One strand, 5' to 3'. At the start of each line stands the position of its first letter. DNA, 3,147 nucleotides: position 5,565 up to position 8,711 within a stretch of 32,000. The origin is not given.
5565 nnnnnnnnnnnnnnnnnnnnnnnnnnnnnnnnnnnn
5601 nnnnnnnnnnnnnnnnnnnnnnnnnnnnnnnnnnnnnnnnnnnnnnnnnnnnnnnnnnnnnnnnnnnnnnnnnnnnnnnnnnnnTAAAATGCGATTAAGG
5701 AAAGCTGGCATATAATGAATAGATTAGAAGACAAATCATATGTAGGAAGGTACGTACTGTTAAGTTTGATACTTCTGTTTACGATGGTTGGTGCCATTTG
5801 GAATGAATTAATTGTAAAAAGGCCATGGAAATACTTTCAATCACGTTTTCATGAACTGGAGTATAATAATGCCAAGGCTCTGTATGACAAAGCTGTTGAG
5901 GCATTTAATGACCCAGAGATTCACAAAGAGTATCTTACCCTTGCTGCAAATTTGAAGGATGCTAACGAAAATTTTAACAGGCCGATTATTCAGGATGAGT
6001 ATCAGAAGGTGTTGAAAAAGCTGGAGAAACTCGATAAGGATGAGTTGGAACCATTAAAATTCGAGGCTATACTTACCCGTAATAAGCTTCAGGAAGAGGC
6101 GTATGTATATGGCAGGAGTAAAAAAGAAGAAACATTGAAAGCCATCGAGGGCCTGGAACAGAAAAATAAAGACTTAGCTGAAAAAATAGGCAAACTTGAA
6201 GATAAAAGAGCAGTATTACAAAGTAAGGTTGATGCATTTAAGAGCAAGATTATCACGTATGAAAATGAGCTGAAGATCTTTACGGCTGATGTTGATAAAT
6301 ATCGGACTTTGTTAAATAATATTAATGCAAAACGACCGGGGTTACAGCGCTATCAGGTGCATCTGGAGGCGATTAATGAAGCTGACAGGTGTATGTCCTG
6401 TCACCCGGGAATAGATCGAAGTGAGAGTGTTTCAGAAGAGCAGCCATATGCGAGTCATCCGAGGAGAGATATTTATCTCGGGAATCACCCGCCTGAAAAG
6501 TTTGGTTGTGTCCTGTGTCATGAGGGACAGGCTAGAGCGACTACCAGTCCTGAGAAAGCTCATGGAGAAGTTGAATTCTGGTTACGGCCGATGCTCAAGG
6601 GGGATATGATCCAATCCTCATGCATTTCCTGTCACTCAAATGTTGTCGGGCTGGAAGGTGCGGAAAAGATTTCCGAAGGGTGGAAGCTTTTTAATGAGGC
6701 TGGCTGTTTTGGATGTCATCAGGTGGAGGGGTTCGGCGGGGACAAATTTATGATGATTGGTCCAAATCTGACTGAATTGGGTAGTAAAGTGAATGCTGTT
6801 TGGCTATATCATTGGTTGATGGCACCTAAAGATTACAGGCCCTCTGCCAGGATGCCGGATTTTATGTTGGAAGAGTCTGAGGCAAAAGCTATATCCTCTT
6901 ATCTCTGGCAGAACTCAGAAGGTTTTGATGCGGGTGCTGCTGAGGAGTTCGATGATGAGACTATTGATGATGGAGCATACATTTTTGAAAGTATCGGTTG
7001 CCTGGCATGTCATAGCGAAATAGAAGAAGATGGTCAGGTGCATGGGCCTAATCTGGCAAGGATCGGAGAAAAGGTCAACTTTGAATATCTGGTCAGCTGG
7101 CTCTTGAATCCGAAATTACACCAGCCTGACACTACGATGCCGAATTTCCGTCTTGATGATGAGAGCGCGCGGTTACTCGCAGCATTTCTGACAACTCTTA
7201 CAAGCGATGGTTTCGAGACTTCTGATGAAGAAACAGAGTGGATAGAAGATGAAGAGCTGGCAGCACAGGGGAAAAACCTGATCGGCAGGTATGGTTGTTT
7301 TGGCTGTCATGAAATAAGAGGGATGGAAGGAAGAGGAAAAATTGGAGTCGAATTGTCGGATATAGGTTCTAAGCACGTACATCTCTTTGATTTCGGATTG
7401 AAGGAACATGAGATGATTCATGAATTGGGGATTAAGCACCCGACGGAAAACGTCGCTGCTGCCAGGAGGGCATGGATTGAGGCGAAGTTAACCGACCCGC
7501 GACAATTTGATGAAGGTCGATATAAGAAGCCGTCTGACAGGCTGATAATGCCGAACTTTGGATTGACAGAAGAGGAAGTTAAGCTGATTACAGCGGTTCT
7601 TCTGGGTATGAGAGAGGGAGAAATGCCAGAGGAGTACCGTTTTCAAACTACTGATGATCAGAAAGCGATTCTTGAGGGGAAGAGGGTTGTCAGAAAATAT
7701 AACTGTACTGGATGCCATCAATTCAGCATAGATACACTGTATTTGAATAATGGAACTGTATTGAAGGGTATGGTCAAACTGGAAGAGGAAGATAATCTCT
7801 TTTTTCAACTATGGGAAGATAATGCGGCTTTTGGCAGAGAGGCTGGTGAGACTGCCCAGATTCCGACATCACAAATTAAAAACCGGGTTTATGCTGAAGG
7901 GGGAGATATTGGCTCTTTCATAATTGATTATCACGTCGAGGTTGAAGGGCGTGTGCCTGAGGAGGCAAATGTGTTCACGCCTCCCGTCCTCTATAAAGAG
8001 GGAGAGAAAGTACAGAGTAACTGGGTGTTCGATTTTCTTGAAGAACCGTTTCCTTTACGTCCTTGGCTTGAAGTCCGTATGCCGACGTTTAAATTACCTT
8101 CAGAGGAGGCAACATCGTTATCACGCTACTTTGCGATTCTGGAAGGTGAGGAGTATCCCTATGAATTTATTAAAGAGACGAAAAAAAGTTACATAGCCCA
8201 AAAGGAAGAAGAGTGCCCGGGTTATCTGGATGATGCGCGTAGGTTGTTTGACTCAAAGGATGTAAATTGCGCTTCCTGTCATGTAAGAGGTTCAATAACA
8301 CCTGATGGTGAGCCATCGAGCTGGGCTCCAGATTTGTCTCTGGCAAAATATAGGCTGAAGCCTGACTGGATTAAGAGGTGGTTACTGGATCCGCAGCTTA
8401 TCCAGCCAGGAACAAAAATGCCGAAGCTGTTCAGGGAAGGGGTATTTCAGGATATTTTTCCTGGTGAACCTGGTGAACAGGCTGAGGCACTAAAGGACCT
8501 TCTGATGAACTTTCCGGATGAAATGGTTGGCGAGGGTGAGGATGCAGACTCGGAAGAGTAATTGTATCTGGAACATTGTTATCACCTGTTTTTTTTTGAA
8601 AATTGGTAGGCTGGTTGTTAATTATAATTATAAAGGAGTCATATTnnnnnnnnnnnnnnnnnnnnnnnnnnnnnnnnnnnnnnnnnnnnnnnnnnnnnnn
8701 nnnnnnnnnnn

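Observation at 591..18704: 18-kb electron-transfer super-cluster: Rieske/cyt b6, NAD(P)H flavoprotein, orphan CydA-like protein, 18 c-hemes and 2 type-1 Cu sites, but no catalytic terminal enzyme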

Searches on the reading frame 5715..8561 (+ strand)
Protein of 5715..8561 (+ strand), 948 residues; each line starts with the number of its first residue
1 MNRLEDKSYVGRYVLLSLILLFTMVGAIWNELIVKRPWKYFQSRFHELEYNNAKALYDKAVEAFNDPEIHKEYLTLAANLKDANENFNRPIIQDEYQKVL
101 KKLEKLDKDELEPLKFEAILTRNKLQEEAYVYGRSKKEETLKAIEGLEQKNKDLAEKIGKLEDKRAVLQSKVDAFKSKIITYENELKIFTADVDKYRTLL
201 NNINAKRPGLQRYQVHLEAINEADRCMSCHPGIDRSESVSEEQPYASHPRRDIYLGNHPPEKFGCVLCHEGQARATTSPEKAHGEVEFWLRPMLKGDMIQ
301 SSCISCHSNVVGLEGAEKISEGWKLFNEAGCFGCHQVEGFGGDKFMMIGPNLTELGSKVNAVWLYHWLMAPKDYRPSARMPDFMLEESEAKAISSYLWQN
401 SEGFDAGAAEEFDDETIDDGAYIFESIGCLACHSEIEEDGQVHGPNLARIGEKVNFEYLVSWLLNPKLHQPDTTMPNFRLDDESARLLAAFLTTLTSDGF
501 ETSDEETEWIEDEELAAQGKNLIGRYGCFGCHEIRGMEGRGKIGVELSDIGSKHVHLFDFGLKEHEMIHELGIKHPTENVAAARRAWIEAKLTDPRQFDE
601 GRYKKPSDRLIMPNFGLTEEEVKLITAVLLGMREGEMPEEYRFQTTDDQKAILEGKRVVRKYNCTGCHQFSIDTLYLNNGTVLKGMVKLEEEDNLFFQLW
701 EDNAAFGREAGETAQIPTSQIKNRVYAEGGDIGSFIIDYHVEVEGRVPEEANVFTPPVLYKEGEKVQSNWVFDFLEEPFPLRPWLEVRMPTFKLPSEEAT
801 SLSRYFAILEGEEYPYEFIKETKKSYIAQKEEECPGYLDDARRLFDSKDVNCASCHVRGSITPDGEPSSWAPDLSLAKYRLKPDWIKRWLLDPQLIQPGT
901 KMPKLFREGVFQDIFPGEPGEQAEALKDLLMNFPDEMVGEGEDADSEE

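Call 4: search_protein_families(library=pfam, proteins=[window:5715-8561:+], max_evalue=0.01)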
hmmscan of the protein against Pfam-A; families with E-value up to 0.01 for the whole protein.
window:5715-8561:+ (948 aa): 9 families
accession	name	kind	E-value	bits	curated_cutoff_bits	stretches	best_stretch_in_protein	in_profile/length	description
PF00034.26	Cytochrom_C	-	3.4e-25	89.6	21.3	2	320-400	2-89/90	Cytochrome c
PF13442.11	Cytochrome_CBB3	-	1.3e-19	70.7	27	2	416-492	2-68/68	Cytochrome C oxidase, cbb3-type, subunit III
PF02433.20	FixO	-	6.5e-09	36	29.6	0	443-479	102-138/219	Cytochrome C oxidase, mono-heme subunit/FixO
PF14522.11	Cytochrome_C7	-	2.7e-08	33.9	24.8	0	216-276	8-55/67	Cytochrome c7 and related cytochrome c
PF22113.1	Mtrc-MtrF_II-IV_dom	-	1.4e-06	28.3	30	2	211-309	69-165/176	Outer membrane cytochrome MtrC/MtrF-like, domains II/IV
PF14537.11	Cytochrom_c3_2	-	1.5e-06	29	25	0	258-336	2-65/79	Cytochrome c3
PF13435.11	Cytochrome_C554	-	0.00015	23.1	20.8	0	298-335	46-83/84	Cytochrome c554 and c-prime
PF14495.11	Cytochrom_C550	-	0.0025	18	27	0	838-877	26-62/136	Cytochrome c-550 domain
PF07627.16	PSCyt3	-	0.0062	17.3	27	0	212-235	57-80/98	Protein of unknown function (DUF1588)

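Call 26: find_homologous_proteins(query=window:5715-8561:+, max_evalue=1e-10)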
Query window:5715-8561:+ (948 aa): 487 proteins with E <= 1e-10 among 8000 candidates; the best 120 are listed.
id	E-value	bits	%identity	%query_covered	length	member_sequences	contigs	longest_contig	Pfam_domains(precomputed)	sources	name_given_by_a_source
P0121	0.0e+0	2119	95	100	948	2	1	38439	PF14537.12,PF02433.21,PF13442.12,PF00034.27,PF14522.12,PF22113.2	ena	-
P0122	0.0e+0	1834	81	100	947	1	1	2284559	PF14537.12,PF13435.12,PF02433.21,PF13442.12,PF00034.27,PF14522.12,PF22113.2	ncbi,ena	-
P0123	0.0e+0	1769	78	100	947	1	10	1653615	PF14537.12,PF02433.21,PF13442.12,PF00034.27,PF14522.12,PF22113.2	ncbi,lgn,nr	ncbi:MAG: hypothetical protein D8M57_05710 [Candidatus Scalindua sp. AMX11]|nr:MAG: hypothetical pro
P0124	0.0e+0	1751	79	99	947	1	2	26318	PF14537.12,PF02433.21,PF13442.12,PF00034.27,PF14522.12,PF22113.2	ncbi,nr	ncbi:MAG: c-type cytochrome [Planctomycetes bacterium]|nr:c-type cytochrome [Planctomycetota bacteri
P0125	0.0e+0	1463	65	99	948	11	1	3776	PF14537.12,PF02433.21,PF11845.14,PF13442.12,PF00034.27,PF14522.12,PF22113.2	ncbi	-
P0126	0.0e+0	1427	64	100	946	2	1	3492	PF13435.12,PF02433.21,PF13442.12,PF00034.27,PF14522.12,PF22113.2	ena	-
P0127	0.0e+0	1419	64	99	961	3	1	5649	PF14537.12,PF02433.21,PF13442.12,PF00034.27,PF14522.12,PF22113.2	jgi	jgi:mono/diheme cytochrome c family protein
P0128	0.0e+0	1419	65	99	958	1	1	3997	PF14537.12,PF13435.12,PF02433.21,PF02085.22,PF13442.12,PF00034.27,PF14522.12,PF22113.2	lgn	-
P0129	0.0e+0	1416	64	100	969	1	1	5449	PF14537.12,PF13435.12,PF02433.21,PF13442.12,PF00034.27,PF14522.12,PF22113.2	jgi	jgi:mono/diheme cytochrome c family protein/cytochrome c551/c552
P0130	0.0e+0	1415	64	99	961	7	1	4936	PF14537.12,PF02433.21,PF13442.12,PF00034.27,PF14522.12,PF22113.2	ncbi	-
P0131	0.0e+0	1410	63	100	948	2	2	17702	PF14495.12,PF02433.21,PF03892.20,PF13442.12,PF00034.27,PF14522.12,PF22113.2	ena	-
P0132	0.0e+0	1400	63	99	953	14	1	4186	PF14537.12,PF13435.12,PF02433.21,PF02085.22,PF13442.12,PF00034.27,PF14522.12,PF22113.2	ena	-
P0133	0.0e+0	1390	62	99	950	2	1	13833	PF14537.12,PF13435.12,PF02433.21,PF13442.12,PF00034.27,PF14522.12,PF22113.2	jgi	jgi:cytochrome c2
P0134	0.0e+0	1389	62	99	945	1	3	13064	PF14537.12,PF13435.12,PF02433.21,PF13442.12,PF00034.27,PF14522.12,PF22113.2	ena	-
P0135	0.0e+0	1388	63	99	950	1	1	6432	PF14537.12,PF13442.12,PF00034.27,PF14522.12,PF22113.2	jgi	-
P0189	0.0e+0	1357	61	99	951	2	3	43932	PF14537.12,PF02433.21,PF13442.12,PF00034.27,PF14522.12,PF22113.2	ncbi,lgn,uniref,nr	ncbi:MAG: cytochrome c [Candidatus Scalindua rubra]|uniref:Putative cytochrome c n=1 Tax=Candidatus 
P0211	0.0e+0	1262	57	99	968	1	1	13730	PF02433.21,PF13442.12,PF00034.27,PF14522.12,PF22113.2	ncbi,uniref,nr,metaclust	ncbi:MAG: putative cytochrome c [Candidatus Scalindua rubra]|uniref:Putative cytochrome c n=1 Tax=Ca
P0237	0.0e+0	1119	52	98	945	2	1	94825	PF02433.21,PF13442.12,PF00034.27,PF14522.12,PF22113.2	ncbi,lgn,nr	ncbi:MAG: c-type cytochrome [Candidatus Brocadia sp.]|nr:c-type cytochrome [Candidatus Brocadia sp.]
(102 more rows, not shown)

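Call 27: find_encoding_contigs(protein=P0237, flank=10000, max_places=1)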
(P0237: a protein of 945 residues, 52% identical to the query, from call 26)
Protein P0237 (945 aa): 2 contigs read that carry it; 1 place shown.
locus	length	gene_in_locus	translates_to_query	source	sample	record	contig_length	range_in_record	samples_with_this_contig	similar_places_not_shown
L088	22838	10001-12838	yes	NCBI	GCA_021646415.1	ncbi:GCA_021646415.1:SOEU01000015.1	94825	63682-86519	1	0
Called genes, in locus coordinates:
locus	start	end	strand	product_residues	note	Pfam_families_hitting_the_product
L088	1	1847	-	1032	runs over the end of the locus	PF02743:dCache_1, PF00672:HAMP, PF00989:PAS, PF13426:PAS_9, PF08447:PAS_3, PF00989:PAS, PF08447:PAS_3, PF08448:PAS_4, +4 more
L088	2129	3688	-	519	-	PF21033:RMD1-3 (faint), PF00515:TPR_1 (faint), PF14559:TPR_19 (weak), PF07719:TPR_2 (weak), PF13424:TPR_12 (weak), PF13432:TPR_16 (weak), PF13414:TPR_11 (weak), PF14559:TPR_19 (weak), +20 more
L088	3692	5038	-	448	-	PF00909:Ammonium_transp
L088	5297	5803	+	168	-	PF00355:Rieske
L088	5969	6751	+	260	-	PF00033:Cytochrome_B, PF14358:DUF4405 (weak), PF13631:Cytochrom_B_N_2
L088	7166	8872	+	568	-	PF14691:Fer4_20, PF07992:Pyr_redox_2, PF13450:NAD_binding_8 (weak), PF13738:Pyr_redox_3, PF00070:Pyr_redox (weak), PF12838:Fer4_7, PF13187:Fer4_9 (weak), PF00037:Fer4, +7 more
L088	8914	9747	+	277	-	PF00032:Cytochrom_B_C (weak)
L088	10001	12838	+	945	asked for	PF02433:FixO (faint), PF22113:Mtrc-MtrF_II-IV_dom (faint), PF13442:Cytochrome_CBB3 (faint), PF14522:Cytochrome_C7 (faint), PF00034:Cytochrom_C (weak)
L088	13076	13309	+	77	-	PF18480:DUF5615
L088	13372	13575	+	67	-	PF09360:zf-CDGSH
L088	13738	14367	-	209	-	-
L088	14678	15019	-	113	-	PF00076:RRM_1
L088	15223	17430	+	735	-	PF00403:HMA, PF00122:E1-E2_ATPase, PF00702:Hydrolase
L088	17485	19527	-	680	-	PF00009:GTP_EFTU, PF22042:EF-G_D2, PF03144:GTP_EFTU_D2 (weak), PF14492:EFG_III, PF03764:EFG_IV, PF00679:EFG_C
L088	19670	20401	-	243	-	PF00977:His_biosynth, PF01207:Dus (weak), PF03060:NMO (faint)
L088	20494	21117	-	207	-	PF00117:GATase, PF07685:GATase_3 (weak), PF01174:SNO (faint)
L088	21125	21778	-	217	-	PF00691:OmpA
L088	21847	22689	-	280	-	PF06750:A24_N_bact, PF01478:Peptidase_A24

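Call 28: find_encoding_contigs(protein=P0189, flank=10000, max_places=1)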
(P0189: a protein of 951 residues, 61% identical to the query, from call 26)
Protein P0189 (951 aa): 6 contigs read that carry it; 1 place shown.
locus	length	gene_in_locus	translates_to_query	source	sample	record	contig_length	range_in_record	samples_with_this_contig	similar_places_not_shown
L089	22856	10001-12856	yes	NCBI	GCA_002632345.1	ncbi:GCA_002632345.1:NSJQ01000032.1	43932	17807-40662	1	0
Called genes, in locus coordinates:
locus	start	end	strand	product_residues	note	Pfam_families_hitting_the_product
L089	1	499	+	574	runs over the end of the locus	PF14691:Fer4_20, PF07992:Pyr_redox_2, PF13450:NAD_binding_8 (weak), PF13738:Pyr_redox_3, PF00070:Pyr_redox (weak), PF12838:Fer4_7, PF00037:Fer4, PF12797:Fer4_2 (weak), +8 more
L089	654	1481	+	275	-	PF00032:Cytochrom_B_C (weak)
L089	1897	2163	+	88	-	PF04365:BrnT_toxin (weak)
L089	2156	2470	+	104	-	PF12441:CopG_antitoxin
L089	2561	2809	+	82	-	-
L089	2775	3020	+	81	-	-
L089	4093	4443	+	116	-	-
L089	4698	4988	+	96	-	PF07784:DUF1622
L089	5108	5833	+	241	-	PF01135:PCMT, PF01209:Ubie_methyltran, PF13489:Methyltransf_23, PF01269:Fibrillarin, PF13847:Methyltransf_31, PF08241:Methyltransf_11, PF08242:Methyltransf_12, PF13649:Methyltransf_25, +1 more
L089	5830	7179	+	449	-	PF00324:AA_permease, PF13520:AA_permease_2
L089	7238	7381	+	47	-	-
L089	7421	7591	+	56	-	-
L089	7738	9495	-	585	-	PF04055:Radical_SAM, PF13186:SPASM, PF08369:PCP_red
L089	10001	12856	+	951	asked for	PF22113:Mtrc-MtrF_II-IV_dom (faint), PF02433:FixO (faint), PF13442:Cytochrome_CBB3 (faint), PF14522:Cytochrome_C7 (faint), PF14537:Cytochrom_c3_2 (faint), PF00034:Cytochrom_C (weak)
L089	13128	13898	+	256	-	PF14686:fn3_3, PF13620:CarboxypepD_reg, PF13715:CarbopepD_reg_2 (weak)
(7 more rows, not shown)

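Call 66: search_protein_families(library=ncbifam, proteins=[window:5715-8561:+], max_evalue=0.001)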
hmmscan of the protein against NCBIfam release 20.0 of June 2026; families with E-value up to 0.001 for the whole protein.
window:5715-8561:+ (948 aa): 13 families
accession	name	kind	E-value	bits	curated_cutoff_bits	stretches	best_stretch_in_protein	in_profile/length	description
TIGR04485.1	thiosulf_SoxX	equivalog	3.7e-29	101.2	61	2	328-398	2-76/78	sulfur oxidation c-type cytochrome SoxX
NF045774.1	cytochro_C551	exception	7.5e-15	54.8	118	0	413-493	35-107/110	cytochrome c551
NF040971.1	cytc_ExtS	equivalog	7.9e-15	54.8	100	1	413-553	74-212/262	selenite/tellurite reduction operon c-type cytochrome lipoprotein ExtS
NF050122.1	bc1_QcrC_actin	exception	1.9e-14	53.6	200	1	410-555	34-177/253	cytochrome bc1 complex diheme cytochrome c subunit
NF045773.1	cytochro_C550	exception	1.4e-11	44.4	125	0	413-493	45-117/118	cytochrome c550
NF011055.0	PRK14487.1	subfamily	1.9e-10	40.6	218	0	299-386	64-146/212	cbb3-type cytochrome c oxidase subunit II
TIGR02603.1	CxxCH_TIGR02603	domain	3.4e-10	40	68.15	1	420-467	6-51/134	putative heme-binding domain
NF011054.0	PRK14486.1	equivalog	2.8e-08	33.6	447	0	300-385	60-140/294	putative bifunctional cbb3-type cytochrome c oxidase subunit II/cytochrome c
NF011053.0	PRK14485.1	subfamily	5e-07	28.3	1080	0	299-384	547-627/716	putative bifunctional cbb3-type cytochrome c oxidase subunit I/II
TIGR00781.1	ccoO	equivalog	5.8e-07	29.4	200.65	0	443-480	102-139/232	cytochrome-c oxidase, cbb3-type subunit II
TIGR03507.1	decahem_SO1788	subfamily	5.7e-06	25.1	209.3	1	263-338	244-305/672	OmcA/MtrC family decaheme c-type cytochrome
NF045487.1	ASRP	equivalog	0.00023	19.9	300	1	86-227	148-286/593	archaea-specific SMC-related protein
NF040606.1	CytoC_perox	subfamily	0.00042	19.6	150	0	370-441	257-321/524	di-heme-cytochrome C peroxidase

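Call 83: find_encoding_contigs(protein=P0211, flank=10000, max_places=1)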
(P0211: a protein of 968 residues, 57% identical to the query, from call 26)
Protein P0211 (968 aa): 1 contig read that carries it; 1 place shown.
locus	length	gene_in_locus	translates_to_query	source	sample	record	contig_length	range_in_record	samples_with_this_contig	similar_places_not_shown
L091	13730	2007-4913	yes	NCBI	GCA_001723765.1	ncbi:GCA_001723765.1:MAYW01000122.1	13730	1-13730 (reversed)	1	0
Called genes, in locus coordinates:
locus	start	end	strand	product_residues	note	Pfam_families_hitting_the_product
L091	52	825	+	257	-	PF00033:Cytochrome_B, PF13631:Cytochrom_B_N_2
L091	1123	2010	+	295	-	-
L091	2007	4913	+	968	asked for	PF02433:FixO (faint), PF22113:Mtrc-MtrF_II-IV_dom (faint), PF14522:Cytochrome_C7 (faint), PF13442:Cytochrome_CBB3 (faint), PF00034:Cytochrom_C (weak)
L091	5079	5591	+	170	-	PF00355:Rieske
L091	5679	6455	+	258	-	PF14686:fn3_3, PF13715:CarbopepD_reg_2 (weak), PF13620:CarboxypepD_reg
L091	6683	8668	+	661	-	PF01654:Cyt_bd_oxida_I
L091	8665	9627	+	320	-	PF00034:Cytochrom_C (faint), PF13442:Cytochrome_CBB3 (faint)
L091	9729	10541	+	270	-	PF13442:Cytochrome_CBB3 (weak)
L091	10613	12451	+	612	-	-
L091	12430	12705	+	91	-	-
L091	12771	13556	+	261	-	PF14686:fn3_3, PF13715:CarbopepD_reg_2 (weak), PF13620:CarboxypepD_reg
